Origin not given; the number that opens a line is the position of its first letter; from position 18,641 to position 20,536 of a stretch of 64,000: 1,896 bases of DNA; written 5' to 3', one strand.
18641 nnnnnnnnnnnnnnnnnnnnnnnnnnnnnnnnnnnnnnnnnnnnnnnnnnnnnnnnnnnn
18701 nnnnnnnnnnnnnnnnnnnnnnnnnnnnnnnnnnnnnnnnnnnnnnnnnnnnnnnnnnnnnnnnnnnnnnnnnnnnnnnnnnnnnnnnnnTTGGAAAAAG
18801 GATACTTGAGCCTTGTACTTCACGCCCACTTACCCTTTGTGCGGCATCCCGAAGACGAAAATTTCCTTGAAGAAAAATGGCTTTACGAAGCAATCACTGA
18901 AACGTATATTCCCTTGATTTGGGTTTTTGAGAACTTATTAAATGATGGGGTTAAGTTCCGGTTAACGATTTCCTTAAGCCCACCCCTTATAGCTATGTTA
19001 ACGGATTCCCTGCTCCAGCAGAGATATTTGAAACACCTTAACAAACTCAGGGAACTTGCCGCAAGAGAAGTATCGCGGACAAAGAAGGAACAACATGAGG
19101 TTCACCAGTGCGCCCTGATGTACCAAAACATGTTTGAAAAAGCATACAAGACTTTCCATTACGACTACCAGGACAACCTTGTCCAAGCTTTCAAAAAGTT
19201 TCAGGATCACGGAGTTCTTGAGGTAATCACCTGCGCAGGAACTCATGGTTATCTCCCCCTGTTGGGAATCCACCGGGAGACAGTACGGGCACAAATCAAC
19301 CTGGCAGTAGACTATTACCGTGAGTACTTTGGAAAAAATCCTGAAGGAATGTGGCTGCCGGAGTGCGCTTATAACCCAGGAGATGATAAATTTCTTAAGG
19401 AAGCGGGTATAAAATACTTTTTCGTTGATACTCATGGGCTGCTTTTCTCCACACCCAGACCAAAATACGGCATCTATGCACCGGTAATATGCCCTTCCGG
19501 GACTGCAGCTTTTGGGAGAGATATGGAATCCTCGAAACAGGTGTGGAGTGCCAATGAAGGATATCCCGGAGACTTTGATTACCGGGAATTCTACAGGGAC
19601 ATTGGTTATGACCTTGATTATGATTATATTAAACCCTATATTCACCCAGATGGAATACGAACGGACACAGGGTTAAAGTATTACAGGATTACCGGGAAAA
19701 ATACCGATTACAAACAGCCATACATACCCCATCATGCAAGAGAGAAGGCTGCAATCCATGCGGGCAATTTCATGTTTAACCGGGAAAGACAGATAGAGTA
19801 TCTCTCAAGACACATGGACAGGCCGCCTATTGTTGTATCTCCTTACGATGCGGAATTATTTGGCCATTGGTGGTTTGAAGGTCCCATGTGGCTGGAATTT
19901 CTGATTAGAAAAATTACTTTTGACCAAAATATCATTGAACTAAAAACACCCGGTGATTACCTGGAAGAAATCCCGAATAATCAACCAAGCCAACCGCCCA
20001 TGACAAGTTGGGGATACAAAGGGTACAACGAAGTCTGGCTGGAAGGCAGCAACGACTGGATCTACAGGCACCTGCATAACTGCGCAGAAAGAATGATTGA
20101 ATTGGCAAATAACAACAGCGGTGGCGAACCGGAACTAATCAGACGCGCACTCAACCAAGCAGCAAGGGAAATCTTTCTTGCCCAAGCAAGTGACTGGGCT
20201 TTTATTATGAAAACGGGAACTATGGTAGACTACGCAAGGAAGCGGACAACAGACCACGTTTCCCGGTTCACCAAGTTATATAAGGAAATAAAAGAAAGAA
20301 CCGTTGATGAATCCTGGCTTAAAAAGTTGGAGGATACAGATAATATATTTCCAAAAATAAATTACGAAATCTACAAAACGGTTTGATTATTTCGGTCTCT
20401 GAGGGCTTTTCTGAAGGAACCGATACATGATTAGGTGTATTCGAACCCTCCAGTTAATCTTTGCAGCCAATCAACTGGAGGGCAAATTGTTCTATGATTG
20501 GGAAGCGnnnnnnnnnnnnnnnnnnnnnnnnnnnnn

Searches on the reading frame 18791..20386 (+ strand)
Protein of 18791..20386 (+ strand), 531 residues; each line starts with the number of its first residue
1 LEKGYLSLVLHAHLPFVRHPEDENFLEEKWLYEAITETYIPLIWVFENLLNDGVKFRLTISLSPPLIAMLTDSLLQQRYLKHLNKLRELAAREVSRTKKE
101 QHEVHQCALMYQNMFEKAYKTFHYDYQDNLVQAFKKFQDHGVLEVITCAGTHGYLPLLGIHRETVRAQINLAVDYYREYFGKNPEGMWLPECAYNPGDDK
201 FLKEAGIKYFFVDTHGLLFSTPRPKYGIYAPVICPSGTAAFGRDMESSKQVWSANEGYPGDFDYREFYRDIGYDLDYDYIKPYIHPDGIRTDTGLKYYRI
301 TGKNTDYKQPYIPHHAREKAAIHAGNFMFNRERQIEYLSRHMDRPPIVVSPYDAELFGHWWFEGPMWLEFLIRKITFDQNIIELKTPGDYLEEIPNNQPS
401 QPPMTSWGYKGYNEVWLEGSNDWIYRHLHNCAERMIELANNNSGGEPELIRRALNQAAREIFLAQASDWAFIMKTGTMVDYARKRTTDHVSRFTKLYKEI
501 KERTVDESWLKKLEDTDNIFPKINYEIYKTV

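Call 3: search_protein_families(library=pfam, proteins=[window:18791-20386:+], max_evalue=1)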
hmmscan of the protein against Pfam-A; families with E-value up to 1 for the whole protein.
window:18791-20386:+ (531 aa): 3 families
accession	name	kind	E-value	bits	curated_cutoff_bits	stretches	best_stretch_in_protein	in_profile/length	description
PF03065.20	Glyco_hydro_57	-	1.2e-40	140.1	21.2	1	8-323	2-267/291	Glycosyl hydrolase family 57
PF09210.16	BE_C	-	7.4e-40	135.9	25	1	427-528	1-101/101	1,4-alpha-glucan branching enzyme, C-terminal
PF01522.26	Polysacc_deac_1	-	0.049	14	23.1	1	150-209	64-123/124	Polysaccharide deacetylase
